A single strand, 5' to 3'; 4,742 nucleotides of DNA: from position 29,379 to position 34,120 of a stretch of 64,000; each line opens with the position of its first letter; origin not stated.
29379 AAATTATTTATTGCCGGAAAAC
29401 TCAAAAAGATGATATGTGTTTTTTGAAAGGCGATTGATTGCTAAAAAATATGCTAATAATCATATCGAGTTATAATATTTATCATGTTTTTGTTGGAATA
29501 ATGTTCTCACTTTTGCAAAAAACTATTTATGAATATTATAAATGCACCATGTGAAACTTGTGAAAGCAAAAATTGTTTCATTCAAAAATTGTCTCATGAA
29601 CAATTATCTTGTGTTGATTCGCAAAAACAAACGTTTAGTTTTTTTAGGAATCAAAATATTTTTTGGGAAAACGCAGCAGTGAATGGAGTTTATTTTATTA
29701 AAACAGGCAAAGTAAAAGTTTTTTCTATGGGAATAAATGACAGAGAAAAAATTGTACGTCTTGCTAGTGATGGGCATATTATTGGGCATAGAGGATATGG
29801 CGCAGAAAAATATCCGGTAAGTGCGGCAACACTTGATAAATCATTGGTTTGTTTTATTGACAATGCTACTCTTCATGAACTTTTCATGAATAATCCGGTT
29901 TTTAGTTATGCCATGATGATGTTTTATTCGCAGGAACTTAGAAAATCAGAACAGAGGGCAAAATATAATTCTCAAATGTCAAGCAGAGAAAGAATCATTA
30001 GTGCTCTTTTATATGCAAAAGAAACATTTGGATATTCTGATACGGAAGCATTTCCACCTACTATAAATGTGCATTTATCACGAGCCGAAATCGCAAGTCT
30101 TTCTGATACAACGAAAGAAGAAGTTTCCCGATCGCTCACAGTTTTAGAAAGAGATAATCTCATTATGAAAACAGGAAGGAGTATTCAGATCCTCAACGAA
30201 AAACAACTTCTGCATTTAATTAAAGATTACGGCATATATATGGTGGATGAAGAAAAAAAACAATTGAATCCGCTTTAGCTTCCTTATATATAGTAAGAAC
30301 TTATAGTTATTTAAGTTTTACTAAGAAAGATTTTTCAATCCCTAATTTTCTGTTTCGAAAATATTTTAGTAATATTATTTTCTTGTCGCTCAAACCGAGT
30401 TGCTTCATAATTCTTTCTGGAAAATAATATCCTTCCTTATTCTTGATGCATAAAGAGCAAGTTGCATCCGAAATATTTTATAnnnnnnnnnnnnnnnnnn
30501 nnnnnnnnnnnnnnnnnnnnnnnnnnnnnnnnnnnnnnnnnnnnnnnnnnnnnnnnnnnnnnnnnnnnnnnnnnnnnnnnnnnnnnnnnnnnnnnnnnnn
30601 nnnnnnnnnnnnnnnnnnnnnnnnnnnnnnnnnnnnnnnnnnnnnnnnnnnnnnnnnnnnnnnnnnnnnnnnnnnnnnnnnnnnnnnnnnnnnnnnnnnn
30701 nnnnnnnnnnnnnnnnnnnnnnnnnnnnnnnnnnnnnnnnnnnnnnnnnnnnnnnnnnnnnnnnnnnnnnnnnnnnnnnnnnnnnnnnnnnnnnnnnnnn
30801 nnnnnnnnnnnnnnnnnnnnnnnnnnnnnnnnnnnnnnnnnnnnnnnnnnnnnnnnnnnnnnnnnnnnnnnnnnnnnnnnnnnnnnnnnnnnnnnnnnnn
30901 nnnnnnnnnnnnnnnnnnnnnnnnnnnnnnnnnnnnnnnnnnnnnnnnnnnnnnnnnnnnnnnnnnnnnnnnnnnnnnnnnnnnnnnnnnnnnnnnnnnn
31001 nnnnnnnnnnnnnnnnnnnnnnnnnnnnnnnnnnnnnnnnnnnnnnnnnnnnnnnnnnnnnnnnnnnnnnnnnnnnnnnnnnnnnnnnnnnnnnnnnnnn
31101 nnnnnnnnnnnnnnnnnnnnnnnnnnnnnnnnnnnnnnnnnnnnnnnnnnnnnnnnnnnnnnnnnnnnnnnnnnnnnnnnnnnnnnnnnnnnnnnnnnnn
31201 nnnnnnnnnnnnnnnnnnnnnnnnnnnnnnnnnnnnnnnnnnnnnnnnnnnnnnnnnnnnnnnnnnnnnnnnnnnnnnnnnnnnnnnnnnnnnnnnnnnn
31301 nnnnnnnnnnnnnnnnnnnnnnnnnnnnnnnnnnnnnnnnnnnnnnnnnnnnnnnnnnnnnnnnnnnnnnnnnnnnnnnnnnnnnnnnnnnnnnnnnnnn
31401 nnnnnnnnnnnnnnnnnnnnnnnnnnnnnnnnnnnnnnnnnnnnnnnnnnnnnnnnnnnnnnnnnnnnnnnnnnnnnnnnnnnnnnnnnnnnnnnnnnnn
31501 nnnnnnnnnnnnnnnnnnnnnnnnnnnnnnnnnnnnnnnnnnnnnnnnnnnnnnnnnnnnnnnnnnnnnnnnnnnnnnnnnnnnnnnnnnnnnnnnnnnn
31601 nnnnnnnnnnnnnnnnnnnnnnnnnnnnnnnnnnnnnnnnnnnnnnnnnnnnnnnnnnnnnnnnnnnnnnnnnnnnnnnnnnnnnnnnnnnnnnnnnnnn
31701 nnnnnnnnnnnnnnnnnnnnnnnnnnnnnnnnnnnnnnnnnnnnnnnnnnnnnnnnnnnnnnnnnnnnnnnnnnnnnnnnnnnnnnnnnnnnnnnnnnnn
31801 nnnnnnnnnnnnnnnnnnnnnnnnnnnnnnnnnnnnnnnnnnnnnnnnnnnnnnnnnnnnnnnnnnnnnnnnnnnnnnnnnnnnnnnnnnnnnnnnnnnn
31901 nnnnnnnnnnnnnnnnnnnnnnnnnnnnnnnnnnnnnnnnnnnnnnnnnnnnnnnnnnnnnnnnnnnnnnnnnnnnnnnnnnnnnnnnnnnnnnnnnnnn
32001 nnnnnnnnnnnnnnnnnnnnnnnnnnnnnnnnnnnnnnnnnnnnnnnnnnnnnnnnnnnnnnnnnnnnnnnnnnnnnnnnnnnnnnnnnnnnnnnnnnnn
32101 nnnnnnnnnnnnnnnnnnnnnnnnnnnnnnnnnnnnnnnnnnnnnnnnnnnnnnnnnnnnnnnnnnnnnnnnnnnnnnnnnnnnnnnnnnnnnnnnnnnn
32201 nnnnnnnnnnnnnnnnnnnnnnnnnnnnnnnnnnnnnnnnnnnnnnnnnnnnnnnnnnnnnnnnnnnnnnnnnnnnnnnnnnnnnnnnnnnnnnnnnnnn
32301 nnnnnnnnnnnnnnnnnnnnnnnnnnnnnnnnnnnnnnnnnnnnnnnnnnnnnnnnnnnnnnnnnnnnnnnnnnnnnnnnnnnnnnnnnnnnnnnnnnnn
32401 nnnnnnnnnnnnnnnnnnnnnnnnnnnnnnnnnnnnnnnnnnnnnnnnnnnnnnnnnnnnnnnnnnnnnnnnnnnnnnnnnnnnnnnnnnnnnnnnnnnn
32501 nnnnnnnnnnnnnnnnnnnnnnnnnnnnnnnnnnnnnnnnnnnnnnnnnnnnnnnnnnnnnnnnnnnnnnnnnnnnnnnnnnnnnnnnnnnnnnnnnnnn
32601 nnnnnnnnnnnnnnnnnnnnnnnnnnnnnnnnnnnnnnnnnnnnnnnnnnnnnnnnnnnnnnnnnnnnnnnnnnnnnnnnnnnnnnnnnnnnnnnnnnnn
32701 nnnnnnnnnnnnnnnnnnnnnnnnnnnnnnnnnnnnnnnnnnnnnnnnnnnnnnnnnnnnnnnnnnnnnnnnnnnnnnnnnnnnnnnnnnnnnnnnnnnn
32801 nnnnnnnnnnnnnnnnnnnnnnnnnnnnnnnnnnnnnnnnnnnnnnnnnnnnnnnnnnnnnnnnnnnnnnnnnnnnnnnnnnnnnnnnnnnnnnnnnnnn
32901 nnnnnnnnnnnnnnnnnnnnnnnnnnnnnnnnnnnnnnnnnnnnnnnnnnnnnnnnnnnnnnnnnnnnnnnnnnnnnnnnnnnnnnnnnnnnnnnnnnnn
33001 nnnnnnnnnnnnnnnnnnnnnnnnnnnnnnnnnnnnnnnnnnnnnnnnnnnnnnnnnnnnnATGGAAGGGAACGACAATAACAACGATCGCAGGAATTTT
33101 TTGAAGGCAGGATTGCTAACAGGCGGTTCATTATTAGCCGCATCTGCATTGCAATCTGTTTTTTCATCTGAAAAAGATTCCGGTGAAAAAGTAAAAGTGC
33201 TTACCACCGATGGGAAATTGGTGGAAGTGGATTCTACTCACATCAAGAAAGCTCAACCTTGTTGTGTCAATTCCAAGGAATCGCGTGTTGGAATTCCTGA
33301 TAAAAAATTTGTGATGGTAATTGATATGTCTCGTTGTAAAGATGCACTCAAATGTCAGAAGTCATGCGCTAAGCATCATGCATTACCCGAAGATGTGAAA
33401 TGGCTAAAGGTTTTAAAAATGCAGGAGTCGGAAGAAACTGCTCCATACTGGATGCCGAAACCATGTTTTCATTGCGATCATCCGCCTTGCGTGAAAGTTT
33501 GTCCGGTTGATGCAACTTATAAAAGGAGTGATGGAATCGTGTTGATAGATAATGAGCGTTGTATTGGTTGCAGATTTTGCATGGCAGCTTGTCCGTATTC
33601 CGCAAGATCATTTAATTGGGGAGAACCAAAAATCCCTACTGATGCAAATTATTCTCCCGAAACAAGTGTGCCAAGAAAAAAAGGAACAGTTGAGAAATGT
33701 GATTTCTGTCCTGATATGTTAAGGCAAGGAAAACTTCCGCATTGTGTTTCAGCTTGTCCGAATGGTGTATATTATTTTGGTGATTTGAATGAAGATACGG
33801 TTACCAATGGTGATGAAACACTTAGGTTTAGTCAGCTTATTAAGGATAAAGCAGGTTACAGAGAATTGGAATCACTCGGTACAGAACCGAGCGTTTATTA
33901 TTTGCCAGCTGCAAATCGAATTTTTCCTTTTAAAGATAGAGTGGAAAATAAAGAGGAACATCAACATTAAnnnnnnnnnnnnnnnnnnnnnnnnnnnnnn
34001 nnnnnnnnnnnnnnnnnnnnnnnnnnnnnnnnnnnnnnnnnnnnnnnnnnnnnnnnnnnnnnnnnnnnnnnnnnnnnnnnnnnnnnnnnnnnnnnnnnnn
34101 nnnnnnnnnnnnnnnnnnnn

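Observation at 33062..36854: Module 1: Tat-FeS / NrfD-like / unknown anchored protein / monohaem cytochrome c with no catalytic partner (stripped-down ACIII-like unit)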

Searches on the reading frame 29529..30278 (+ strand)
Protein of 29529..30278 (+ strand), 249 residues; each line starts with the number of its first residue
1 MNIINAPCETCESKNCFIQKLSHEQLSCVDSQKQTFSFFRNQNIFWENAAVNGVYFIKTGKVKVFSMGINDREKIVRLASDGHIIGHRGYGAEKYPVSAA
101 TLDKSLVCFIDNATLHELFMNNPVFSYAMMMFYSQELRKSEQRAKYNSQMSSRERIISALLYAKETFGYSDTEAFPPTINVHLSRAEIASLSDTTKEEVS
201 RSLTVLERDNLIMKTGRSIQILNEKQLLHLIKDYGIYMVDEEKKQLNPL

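Call 4: search_protein_families(library=pfam, proteins=[window:29529-30278:+], max_evalue=0.01)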
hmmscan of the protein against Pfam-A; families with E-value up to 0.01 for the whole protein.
window:29529-30278:+ (249 aa): 2 families
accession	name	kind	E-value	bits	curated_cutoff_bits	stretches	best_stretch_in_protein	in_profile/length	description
PF00027.35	cNMP_binding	-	4.3e-13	49.5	27.5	1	38-122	4-89/89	Cyclic nucleotide-binding domain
PF13545.12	HTH_Crp_2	-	2.3e-12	47.1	27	1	154-229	1-69/70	Crp-like helix-turn-helix domain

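Call 5: search_protein_families(library=ncbifam, proteins=[window:29529-30278:+], max_evalue=0.01)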
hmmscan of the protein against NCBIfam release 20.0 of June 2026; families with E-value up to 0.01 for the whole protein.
window:29529-30278:+ (249 aa): 10 families
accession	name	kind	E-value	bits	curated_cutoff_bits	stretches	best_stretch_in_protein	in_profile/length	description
NF008365.0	PRK11161.1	subfamily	3.9e-18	65.6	228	1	8-230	20-242/250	fumarate/nitrate reduction transcriptional regulator Fnr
NF008732.0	PRK11753.1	equivalog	2.1e-13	50.2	266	1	37-222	27-211/214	cAMP-activated global transcriptional regulator CRP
NF045989.1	TransRegFnrLRhodb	equivalog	1.7e-12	47.1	300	1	5-229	7-233/245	transcriptional regulator FnrL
NF050806.1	TransRegFixKCaul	equivalog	1.8e-12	47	300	1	32-229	22-212/215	transcriptional regulator FixK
NF006901.0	PRK09392.1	equivalog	7.6e-11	41.8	211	1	18-242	15-230/236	transcriptional activator FtrB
NF052518.1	TransRegLdrP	equivalog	2.8e-07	30.7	300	1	38-227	4-184/195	transcriptional regulator LdrP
NF041163.2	encap_f2b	equivalog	9.7e-05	21.7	400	1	24-152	86-216/450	family 2B encapsulin nanocompartment shell protein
NF053664.1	TransRegPtrACyano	equivalog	0.00018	20.9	300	1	53-213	29-181/196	Crp/Fnr family transcriptional regulator PtrA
NF007707.0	PRK10402.1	subfamily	0.00022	20.9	180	1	18-172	14-171/226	transcriptional regulator YeiL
TIGR03697.1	NtcA_cyano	equivalog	0.0021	17.8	244.95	1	43-227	3-188/193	global nitrogen regulator NtcA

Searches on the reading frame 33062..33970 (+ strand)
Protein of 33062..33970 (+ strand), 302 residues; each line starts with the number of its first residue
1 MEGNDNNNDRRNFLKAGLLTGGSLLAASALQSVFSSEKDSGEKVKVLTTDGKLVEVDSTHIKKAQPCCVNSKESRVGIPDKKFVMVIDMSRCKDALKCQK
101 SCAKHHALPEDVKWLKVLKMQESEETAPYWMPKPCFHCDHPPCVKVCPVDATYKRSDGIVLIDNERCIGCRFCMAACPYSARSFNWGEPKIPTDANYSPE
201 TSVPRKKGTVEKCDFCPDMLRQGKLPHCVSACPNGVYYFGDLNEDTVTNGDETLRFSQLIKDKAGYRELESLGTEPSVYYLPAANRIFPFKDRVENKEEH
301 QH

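Call 4: search_protein_families(library=pfam, proteins=[window:33062-33970:+], max_evalue=0.01)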
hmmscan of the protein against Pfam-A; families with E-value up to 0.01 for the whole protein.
window:33062-33970:+ (302 aa): 11 families
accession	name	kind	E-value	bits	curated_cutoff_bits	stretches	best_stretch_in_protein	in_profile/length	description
PF13247.11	Fer4_11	-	4.1e-22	78.7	26.2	2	129-188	4-65/100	4Fe-4S dicluster domain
PF13237.11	Fer4_10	-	9.6e-12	45.1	25.5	2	160-233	2-53/53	4Fe-4S dicluster domain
PF12837.12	Fer4_6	-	1.5e-11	44.1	25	1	159-181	1-23/24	4Fe-4S binding domain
PF12838.12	Fer4_7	-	2.8e-11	44.1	27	2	166-236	1-52/52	4Fe-4S dicluster domain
PF13187.11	Fer4_9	-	2.7e-09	37.4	27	2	166-235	1-50/52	4Fe-4S dicluster domain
PF00037.32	Fer4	-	5.1e-07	29.7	21.1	1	161-181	2-22/24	4Fe-4S binding domain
PF12797.12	Fer4_2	-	1.1e-06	28.7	24.5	1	159-179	2-22/22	4Fe-4S binding domain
PF25160.1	LdpA_Fe-S-bd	-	9.1e-05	22.6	27.6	1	138-180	5-41/49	LdpA Fe-S cluster-binding domain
PF14697.11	Fer4_21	-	0.00032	21.2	35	1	134-179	7-53/59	4Fe-4S dicluster domain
PF12800.12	Fer4_4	-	0.00088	19.9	24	1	165-179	2-16/17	4Fe-4S binding domain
PF13534.11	Fer4_17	-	0.0073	17.3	22.2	1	166-236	1-60/61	4Fe-4S dicluster domain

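Call 5: search_protein_families(library=ncbifam, proteins=[window:33062-33970:+], max_evalue=0.01)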
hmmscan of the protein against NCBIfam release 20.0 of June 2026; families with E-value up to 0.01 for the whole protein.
window:33062-33970:+ (302 aa): 57 families (the best 25 are shown)
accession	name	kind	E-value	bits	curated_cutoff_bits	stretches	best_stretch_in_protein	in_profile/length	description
NF045797.1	DsrO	equivalog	2.4e-59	200.6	200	1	68-281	29-234/235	sulfate reduction electron transfer complex DsrMKJOP subunit DsrO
NF041782.1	mnquin_red_QrcC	equivalog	5.3e-41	140.8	400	1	83-285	1-229/239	menaquinone reductase iron-sulfur cluster-binding subunit QrcC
NF011569.0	PRK14993.1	equivalog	4.9e-40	137.5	416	1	60-282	21-223/244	tetrathionate reductase subunit TtrB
TIGR03149.1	cyt_nit_nrfC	equivalog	2.8e-38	131.5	377.6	1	47-284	8-219/225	cytochrome c nitrite reductase Fe-S protein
NF041715.1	arsenate_red_ArrB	equivalog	2.3e-35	122.2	450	2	82-189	2-111/233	arsenate respiratory reductase iron-sulfur subunit ArrB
TIGR02951.1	DMSO_dmsB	equivalog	2.6e-30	105.6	214.1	2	85-186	4-116/161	DMSO/selenate family reductase complex B subunit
NF038355.1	FDH3_beta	equivalog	1.7e-26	93.3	240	1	85-241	5-163/180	formate dehydrogenase FDH3 subunit beta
NF008134.0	PRK10882.1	equivalog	1.3e-23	83.6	263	1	8-244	2-210/329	hydrogenase 2 operon protein HybA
NF045715.1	sulf_resp_HmcB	equivalog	1.8e-23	83.1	420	1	77-243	32-199/307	sulfate respiration complex iron-sulfur protein HmcB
TIGR03478.1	DMSO_red_II_bet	subfamily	6.6e-21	74.6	480.7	1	129-284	125-256/321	DMSO reductase family type II enzyme, iron-sulfur subunit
NF042979.1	EthbenzDh_ebdB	equivalog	1.3e-16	60.5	740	1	129-284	147-278/354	ethylbenzene dehydrogenase subunit beta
TIGR01582.1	FDH-beta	equivalog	9.7e-16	57.7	334.7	1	115-282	70-222/283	formate dehydrogenase subunit beta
TIGR01660.1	narH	equivalog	8.1e-15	54.2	524.05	1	121-240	169-270/492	nitrate reductase subunit beta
NF007658.0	PRK10330.1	equivalog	6.1e-14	51.9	260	1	86-237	6-152/181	electron transport protein HydN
NF009408.0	PRK12769.1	equivalog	7.3e-14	50.8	1003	1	133-236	54-141/659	formate-dependent uric acid utilization protein AegA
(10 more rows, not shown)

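Call 21: search_solved_structures(query=window:33062-33970:+, max_evalue=0.00001)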
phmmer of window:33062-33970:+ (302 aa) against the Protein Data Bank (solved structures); distinct sequences matched with E-value up to 0.00001: 47.
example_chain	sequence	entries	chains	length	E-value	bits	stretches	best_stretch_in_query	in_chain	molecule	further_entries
2vpw_B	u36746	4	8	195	1.4e-29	106.5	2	82-183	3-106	NRFC PROTEIN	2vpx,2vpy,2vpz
6cz7_B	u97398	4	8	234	9.5e-29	103.8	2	84-189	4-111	4Fe-4S ferredoxin, iron-sulfur binding domain protein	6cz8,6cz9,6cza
6f0k_B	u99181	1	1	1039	8.7e-21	77.6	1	129-244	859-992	Fe-S-cluster-containing hydrogenase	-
2ivf_B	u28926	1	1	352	7.9e-19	71.2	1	129-284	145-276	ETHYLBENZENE DEHYDROGENASE BETA-SUBUNIT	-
1kqf_B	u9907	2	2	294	1.1e-17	67.4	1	114-273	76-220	FORMATE DEHYDROGENASE, NITRATE-INDUCIBLE, IRON-SULFUR SUBUNIT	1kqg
1q16_B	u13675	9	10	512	6.7e-17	64.8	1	121-190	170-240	Respiratory nitrate reductase 1 beta chain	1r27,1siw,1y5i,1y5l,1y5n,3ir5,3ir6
6btm_B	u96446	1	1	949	1.4e-16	63.8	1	130-280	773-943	Alternative Complex III subunit B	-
1y4z_B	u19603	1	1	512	2.6e-16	62.9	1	121-190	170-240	Respiratory nitrate reductase 1 beta chain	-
4ydd_B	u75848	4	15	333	3.1e-16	62.7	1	126-283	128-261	DMSO reductase family type II enzyme, iron-sulfur subunit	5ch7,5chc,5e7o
3egw_B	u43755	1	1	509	4e-16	62.3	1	121-190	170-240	Respiratory nitrate reductase 1 beta chain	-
7qv7_A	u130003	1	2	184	4.6e-16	62.1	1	129-241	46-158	Hydrogen dependent carbon dioxide reductase subunit HycB3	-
6lod_B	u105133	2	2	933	3.4e-15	59.3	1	82-289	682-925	Fe-S-cluster-containing hydrogenase components 1-like protein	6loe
8k9e_B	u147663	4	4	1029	4.8e-15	58.8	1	113-224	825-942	Fe-S-cluster-containing hydrogenase components 1-like protein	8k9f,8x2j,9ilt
7z0s_B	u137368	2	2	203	3e-14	56.2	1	85-241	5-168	Formate hydrogenlyase subunit 2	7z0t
7qv7_B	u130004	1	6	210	4.5e-14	55.6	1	129-236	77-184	Hydrogen dependent carbon dioxide reductase subunit HycB4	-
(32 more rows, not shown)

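Call 51: search_solved_structures(query=window:33062-33970:+, max_evalue=1e-20, show_alignments=3)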
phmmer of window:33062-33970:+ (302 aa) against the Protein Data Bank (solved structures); distinct sequences matched with E-value up to 1e-20: 3.
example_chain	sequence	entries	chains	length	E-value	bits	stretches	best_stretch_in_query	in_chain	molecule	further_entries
2vpw_B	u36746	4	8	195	1.4e-29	106.5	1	82-183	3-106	NRFC PROTEIN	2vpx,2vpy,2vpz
6cz7_B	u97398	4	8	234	9.5e-29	103.8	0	84-189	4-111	4Fe-4S ferredoxin, iron-sulfur binding domain protein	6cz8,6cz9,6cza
6f0k_B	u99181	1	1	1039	8.7e-21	77.6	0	129-244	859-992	Fe-S-cluster-containing hydrogenase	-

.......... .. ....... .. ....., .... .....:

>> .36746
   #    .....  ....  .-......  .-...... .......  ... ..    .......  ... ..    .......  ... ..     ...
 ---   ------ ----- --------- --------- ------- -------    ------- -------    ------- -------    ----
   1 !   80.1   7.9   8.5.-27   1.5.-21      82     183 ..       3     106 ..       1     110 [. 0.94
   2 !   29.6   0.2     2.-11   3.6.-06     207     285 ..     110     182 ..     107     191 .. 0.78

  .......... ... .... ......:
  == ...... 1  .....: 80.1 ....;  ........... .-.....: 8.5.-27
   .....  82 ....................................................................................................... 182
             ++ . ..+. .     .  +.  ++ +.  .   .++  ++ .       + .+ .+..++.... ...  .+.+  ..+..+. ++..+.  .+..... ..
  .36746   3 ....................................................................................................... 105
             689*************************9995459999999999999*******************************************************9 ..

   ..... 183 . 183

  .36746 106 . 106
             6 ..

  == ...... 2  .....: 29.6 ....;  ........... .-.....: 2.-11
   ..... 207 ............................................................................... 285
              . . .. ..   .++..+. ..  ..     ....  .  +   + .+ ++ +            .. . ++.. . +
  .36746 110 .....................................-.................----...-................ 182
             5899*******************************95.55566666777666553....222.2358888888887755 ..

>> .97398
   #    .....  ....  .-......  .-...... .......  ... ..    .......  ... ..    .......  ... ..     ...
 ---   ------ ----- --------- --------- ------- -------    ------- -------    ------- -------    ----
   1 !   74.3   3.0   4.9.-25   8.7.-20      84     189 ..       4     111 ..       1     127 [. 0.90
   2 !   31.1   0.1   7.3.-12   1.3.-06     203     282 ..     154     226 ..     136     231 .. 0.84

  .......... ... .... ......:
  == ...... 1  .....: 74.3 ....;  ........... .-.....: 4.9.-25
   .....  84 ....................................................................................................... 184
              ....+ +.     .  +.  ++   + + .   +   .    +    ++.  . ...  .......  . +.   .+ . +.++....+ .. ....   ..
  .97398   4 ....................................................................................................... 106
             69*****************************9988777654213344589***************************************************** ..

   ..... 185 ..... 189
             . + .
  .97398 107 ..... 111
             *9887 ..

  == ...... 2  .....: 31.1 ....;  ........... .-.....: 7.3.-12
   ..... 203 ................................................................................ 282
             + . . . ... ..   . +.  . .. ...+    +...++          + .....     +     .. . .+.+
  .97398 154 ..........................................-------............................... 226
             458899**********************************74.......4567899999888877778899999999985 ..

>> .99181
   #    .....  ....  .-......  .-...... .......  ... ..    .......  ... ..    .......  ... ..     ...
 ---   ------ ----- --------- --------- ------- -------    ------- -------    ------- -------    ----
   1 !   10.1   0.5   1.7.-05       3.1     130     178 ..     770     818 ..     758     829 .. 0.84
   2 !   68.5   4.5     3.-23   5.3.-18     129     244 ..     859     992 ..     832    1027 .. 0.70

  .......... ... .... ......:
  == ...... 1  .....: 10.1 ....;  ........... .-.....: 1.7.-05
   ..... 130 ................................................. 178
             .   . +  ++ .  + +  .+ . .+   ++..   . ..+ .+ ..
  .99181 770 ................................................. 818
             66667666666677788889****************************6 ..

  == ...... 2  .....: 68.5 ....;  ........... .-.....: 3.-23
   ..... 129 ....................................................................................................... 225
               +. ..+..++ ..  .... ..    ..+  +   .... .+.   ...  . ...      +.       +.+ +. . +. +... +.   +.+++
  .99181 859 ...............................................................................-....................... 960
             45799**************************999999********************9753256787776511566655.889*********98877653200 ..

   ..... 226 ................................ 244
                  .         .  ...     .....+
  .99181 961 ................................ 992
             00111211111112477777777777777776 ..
